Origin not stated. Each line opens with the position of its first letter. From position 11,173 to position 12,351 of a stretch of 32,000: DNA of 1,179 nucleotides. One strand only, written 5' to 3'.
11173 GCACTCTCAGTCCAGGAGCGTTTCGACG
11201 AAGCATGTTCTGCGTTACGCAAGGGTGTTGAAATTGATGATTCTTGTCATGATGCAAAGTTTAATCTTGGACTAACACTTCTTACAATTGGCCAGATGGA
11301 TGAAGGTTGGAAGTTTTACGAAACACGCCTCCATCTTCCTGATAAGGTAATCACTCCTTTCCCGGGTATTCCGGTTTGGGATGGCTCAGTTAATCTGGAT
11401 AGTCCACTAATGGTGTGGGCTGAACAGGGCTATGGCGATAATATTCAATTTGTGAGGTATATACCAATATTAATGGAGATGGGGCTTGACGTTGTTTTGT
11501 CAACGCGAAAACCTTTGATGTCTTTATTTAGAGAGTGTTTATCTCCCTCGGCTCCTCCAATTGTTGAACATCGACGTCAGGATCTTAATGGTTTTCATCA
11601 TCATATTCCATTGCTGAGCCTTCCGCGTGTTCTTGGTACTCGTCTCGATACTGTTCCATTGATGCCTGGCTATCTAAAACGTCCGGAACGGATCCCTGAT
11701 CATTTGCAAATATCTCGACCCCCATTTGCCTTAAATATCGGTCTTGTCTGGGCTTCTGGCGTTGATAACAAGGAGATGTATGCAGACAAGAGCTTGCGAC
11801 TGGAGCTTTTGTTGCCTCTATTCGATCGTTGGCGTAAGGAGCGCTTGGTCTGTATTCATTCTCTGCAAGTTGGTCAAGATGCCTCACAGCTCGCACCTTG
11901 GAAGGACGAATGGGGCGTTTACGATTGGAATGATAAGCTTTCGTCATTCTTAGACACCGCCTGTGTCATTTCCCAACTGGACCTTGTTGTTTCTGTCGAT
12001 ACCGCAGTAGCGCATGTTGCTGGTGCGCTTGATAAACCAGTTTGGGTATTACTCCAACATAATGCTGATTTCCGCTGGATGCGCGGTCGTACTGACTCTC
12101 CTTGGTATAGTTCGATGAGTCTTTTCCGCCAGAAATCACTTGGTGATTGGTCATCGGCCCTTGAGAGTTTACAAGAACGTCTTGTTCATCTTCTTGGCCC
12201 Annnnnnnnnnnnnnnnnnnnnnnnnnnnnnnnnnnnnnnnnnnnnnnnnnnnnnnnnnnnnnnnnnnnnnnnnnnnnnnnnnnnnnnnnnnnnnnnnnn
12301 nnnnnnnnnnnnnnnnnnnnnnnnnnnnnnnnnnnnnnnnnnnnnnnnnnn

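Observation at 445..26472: Candidate self-contained 'glycosylate in the cytoplasm, then export by T1SS' surface-glycoprotein module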

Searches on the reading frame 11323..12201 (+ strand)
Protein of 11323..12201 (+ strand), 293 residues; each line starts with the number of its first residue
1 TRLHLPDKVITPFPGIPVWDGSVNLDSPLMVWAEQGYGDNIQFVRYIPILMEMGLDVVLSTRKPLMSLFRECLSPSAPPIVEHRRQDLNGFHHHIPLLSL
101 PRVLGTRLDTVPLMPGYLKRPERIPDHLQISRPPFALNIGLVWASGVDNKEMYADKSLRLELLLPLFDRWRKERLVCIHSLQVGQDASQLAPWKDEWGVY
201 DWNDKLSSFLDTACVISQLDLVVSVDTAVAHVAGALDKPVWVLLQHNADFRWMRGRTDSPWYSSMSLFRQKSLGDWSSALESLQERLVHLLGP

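Call 56: search_solved_structures(query=A1, max_evalue=10, show_alignments=2)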
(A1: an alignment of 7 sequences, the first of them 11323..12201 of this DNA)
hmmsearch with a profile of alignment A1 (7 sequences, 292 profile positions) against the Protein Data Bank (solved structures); distinct sequences matched with E-value up to 10: 3.
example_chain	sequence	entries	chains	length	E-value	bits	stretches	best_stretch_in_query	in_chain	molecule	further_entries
6dfe_A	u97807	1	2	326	0.71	12.3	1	211-240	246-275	ADP-heptose--LPS heptosyltransferase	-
2gt1_A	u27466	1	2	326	0.71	12.3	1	211-240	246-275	Lipopolysaccharide heptosyltransferase-1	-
2h1f_A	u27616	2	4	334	0.72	12.3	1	211-240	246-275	Lipopolysaccharide heptosyltransferase-1 | Lipopolysaccharide heptosyltransferase 1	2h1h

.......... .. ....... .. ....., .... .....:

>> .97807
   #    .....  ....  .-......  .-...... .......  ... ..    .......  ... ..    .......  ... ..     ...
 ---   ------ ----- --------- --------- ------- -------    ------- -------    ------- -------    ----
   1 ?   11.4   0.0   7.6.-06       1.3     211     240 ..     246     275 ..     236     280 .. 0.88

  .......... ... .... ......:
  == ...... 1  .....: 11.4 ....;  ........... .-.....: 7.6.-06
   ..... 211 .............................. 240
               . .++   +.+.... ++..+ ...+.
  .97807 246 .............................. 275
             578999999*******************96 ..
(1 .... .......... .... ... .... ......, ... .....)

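Call 57: find_homologous_proteins(query=window:11323-12201:+, max_evalue=0.001)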
Query window:11323-12201:+ (293 aa): 1497 proteins with E <= 0.001 among 2265 candidates; the best 120 are listed.
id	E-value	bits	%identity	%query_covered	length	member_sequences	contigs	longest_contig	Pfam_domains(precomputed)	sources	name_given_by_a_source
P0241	2.0e-139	482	68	100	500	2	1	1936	PF13431.13,PF23914.2,PF13414.13,PF13176.13,PF13428.13,PF13374.13,PF14559.13,PF24575.2,PF13371.13,PF00515.35,PF12895.14,PF13424.13,PF13432.13,PF13181.13,PF07719.24,PF13174.13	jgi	jgi:Tfp pilus assembly protein PilF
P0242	6.6e-132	457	67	96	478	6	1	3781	PF13431.13,PF13414.13,PF13176.13,PF13428.13,PF13374.13,PF14559.13,PF24575.2,PF13371.13,PF00515.35,PF12895.14,PF13424.13,PF21033.5,PF13432.13,PF13181.13,PF07719.24,PF13174.13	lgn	-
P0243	1.2e-129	450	66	100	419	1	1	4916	PF13414.13,PF00515.35,PF13432.13,PF07719.24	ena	-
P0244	1.1e-128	447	66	100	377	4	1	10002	PF01075.24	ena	-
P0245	2.5e-127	442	66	100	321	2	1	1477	PF01075.24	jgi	jgi:hypothetical protein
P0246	1.8e-124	433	66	100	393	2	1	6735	PF00515.35,PF13432.13,PF01075.24,PF07719.24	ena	-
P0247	2.2e-124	433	66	94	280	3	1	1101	PF01075.24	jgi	-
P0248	5.2e-124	432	64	100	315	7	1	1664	PF01075.24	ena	-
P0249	1.1e-118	414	68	90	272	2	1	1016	PF01075.24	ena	-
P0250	1.4e-114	401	72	82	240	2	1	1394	-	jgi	-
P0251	3.2e-107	376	68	83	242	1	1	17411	PF01075.24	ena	-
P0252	1.7e-99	351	68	75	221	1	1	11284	PF01075.24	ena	-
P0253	2.8e-99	350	65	77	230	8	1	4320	PF01075.24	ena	-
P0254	4.9e-97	343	66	78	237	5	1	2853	PF01075.24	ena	-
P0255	2.6e-92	327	75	64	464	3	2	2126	PF14559.13,PF13431.13,PF13414.13,PF00515.35,PF13424.13,PF13176.13,PF13432.13,PF13428.13,PF13181.13,PF07719.24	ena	-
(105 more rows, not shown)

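Call 65: predict_structure(alignment_id=A2)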
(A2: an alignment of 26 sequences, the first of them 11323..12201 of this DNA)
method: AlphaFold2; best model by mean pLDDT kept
length: 293 residues; sequences in the alignment: 26
mean_pLDDT: 90.5   pTM: 0.90
mean pLDDT of the five models: 90.5, 90.5, 89.9, 89.5, 89.0
residues with pLDDT >= 90: 224; 70-90: 47; 50-70: 16; < 50: 6
segments of 3 or more residues with pLDDT < 50: 1-4
pLDDT, mean of each block of 10 residues (from residue 1): 50 82 94 90 95 96 95 95 88 94 92 87 98 96 72 75 96 97 93 96 96 98 96 97 86 87 94 93 97 88
secondary structure, 60 per line:
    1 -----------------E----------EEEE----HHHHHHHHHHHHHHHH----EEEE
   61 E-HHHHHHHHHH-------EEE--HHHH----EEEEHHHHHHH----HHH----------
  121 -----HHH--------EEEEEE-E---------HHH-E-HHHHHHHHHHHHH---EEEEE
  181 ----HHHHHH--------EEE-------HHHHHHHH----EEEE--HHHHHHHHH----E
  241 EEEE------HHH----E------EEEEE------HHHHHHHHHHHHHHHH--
elements in order: E29-32 H37-52 E57-61 H63-72 E80-82 H85-88 E93-96 H97-103 E137-142 H160-172 E176-180 H185-190 E199-201 H209-216 E221-224 H227-235 E240-244 E265-269 H276-291
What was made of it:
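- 10516..12204 (+): TPR plus GT9-like glycosyltransferase, the first gene of the exporter operon. AF2 model of the C-terminal domain, pLDDT 90.5 (call 65).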

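Call 68: fold_search(model_id=the predicted structure, library=pdb)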
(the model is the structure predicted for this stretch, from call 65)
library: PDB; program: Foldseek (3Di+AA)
matches with E <= 10: 1466; with E <= 0.001: 34
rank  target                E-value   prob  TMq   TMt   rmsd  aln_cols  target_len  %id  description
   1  3tov_A                3.4e-07  1.00  0.60  0.52   5.1       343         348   12  The crystal structure of the glycosyl transferase family 9 from Veillonella parvula DSM 2008 (released 2011-09-21)
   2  1psw                  3.6e-07  1.00  0.57  0.52   6.8       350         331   14  Structure of E. coli ADP-heptose lps heptosyltransferase II (released 2003-07-08)
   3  6dfe_B                1.0e-06  1.00  0.54  0.49   7.7       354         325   13  The structure of a ternary complex of E. coli WaaC (released 2018-09-05)
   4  2h1h_A                1.2e-06  1.00  0.58  0.53   7.3       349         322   12  E. coli heptosyltransferase WaaC with ADP-2-deoxy-2-fluoro heptose (released 2007-05-22)
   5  2gt1_B                1.8e-06  1.00  0.52  0.50   8.6       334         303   13  E. coli heptosyltransferase WaaC. (released 2007-05-01)
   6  2gt1_A                5.2e-06  1.00  0.56  0.52   7.9       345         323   13  E. coli heptosyltransferase WaaC. (released 2007-05-01)
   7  3tov_B                5.5e-06  1.00  0.61  0.53   6.1       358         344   11  The crystal structure of the glycosyl transferase family 9 from Veillonella parvula DSM 2008 (released 2011-09-21)
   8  2h1h_B                1.3e-05  1.00  0.60  0.56   6.1       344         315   12  E. coli heptosyltransferase WaaC with ADP-2-deoxy-2-fluoro heptose (released 2007-05-22)
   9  2h1f_A                3.2e-05  1.00  0.57  0.52   7.9       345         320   13  E. coli heptosyltransferase WaaC with ADP (released 2007-05-22)
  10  4rap_D                5.8e-05  1.00  0.54  0.43   8.3       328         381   10  Crystal structure of bacterial iron-containing dodecameric glycosyltransferase TibC from enterotoxigenic E.coli H10407 (released 2014-10-29)
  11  4rb4_C                1.1e-04  1.00  0.52  0.41   8.1       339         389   11  Crystal structure of dodecameric iron-containing heptosyltransferase TibC in complex with ADP-D-beta-D-heptose at 3.9  (released 2014-11-05)
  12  4rb4_A                1.2e-04  1.00  0.51  0.41   8.8       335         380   11  Crystal structure of dodecameric iron-containing heptosyltransferase TibC in complex with ADP-D-beta-D-heptose at 3.9  (released 2014-11-05)
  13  4rb4_E                1.6e-04  1.00  0.50  0.39   9.2       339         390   11  Crystal structure of dodecameric iron-containing heptosyltransferase TibC in complex with ADP-D-beta-D-heptose at 3.9  (released 2014-11-05)
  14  4rb4_B                2.1e-04  1.00  0.53  0.42   6.0       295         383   12  Crystal structure of dodecameric iron-containing heptosyltransferase TibC in complex with ADP-D-beta-D-heptose at 3.9  (released 2014-11-05)
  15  4rap_F                2.4e-04  1.00  0.51  0.41   8.8       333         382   11  Crystal structure of bacterial iron-containing dodecameric glycosyltransferase TibC from enterotoxigenic E.coli H10407 (released 2014-10-29)
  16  4rap_J                2.5e-04  1.00  0.51  0.41   8.8       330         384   11  Crystal structure of bacterial iron-containing dodecameric glycosyltransferase TibC from enterotoxigenic E.coli H10407 (released 2014-10-29)
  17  4rb4_K                3.0e-04  1.00  0.52  0.41   8.6       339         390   10  Crystal structure of dodecameric iron-containing heptosyltransferase TibC in complex with ADP-D-beta-D-heptose at 3.9  (released 2014-11-05)
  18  4rap_C                3.2e-04  1.00  0.50  0.40   8.9       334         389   12  Crystal structure of bacterial iron-containing dodecameric glycosyltransferase TibC from enterotoxigenic E.coli H10407 (released 2014-10-29)
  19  4rb4_F                3.4e-04  1.00  0.52  0.41   8.9       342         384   10  Crystal structure of dodecameric iron-containing heptosyltransferase TibC in complex with ADP-D-beta-D-heptose at 3.9  (released 2014-11-05)
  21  4rap_G                4.1e-04  1.00  0.52  0.41   6.7       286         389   12  Crystal structure of bacterial iron-containing dodecameric glycosyltransferase TibC from enterotoxigenic E.coli H10407 (released 2014-10-29)
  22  4rb4_H                4.1e-04  1.00  0.48  0.38   9.0       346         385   10  Crystal structure of dodecameric iron-containing heptosyltransferase TibC in complex with ADP-D-beta-D-heptose at 3.9  (released 2014-11-05)
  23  4rap_B                4.3e-04  1.00  0.52  0.42   8.6       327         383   10  Crystal structure of bacterial iron-containing dodecameric glycosyltransferase TibC from enterotoxigenic E.coli H10407 (released 2014-10-29)
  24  4rap_A                4.3e-04  1.00  0.52  0.42   8.7       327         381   10  Crystal structure of bacterial iron-containing dodecameric glycosyltransferase TibC from enterotoxigenic E.coli H10407 (released 2014-10-29)
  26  4rap_E                5.2e-04  1.00  0.49  0.38   9.1       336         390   11  Crystal structure of bacterial iron-containing dodecameric glycosyltransferase TibC from enterotoxigenic E.coli H10407 (released 2014-10-29)
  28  4rb4_L                5.8e-04  1.00  0.49  0.40   8.4       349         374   11  Crystal structure of dodecameric iron-containing heptosyltransferase TibC in complex with ADP-D-beta-D-heptose at 3.9  (released 2014-11-05)
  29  4rap_L                6.2e-04  1.00  0.50  0.42   9.1       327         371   11  Crystal structure of bacterial iron-containing dodecameric glycosyltransferase TibC from enterotoxigenic E.coli H10407 (released 2014-10-29)
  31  4rb4_D                6.6e-04  1.00  0.46  0.36   6.7       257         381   12  Crystal structure of dodecameric iron-containing heptosyltransferase TibC in complex with ADP-D-beta-D-heptose at 3.9  (released 2014-11-05)
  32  4rap_H                7.4e-04  1.00  0.52  0.41   8.6       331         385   11  Crystal structure of bacterial iron-containing dodecameric glycosyltransferase TibC from enterotoxigenic E.coli H10407 (released 2014-10-29)
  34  4rb4_G                9.5e-04  1.00  0.52  0.41   8.3       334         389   11  Crystal structure of dodecameric iron-containing heptosyltransferase TibC in complex with ADP-D-beta-D-heptose at 3.9  (released 2014-11-05)
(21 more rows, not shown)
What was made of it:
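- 10516..12204 (+): Foldseek best matches are GT9 3tov, WaaF and WaaC, with TibC at rank 10 (call 68).
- On GT9 / BAHT (TibC, AAH) heptosyltransferases: Foldseek: 3tov 3.4e-07, WaaF 3.6e-07, WaaC 1e-06 (calls 65, 68). TibC first appears at rank 10, E 5.8e-05, TM 0.54, 10-12 % identity (call 68). These features are described in the PDB titles of 4rap and 4rb4 (call 68).
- Closest known: HMW1C/NGT and TibC/AAH. Different: TibC ranks below LPS heptosyltransferases in the fold search (call 68).
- The TPR-GT9 fold is closest to the LPS heptosyltransferases WaaF and WaaC (call 68).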
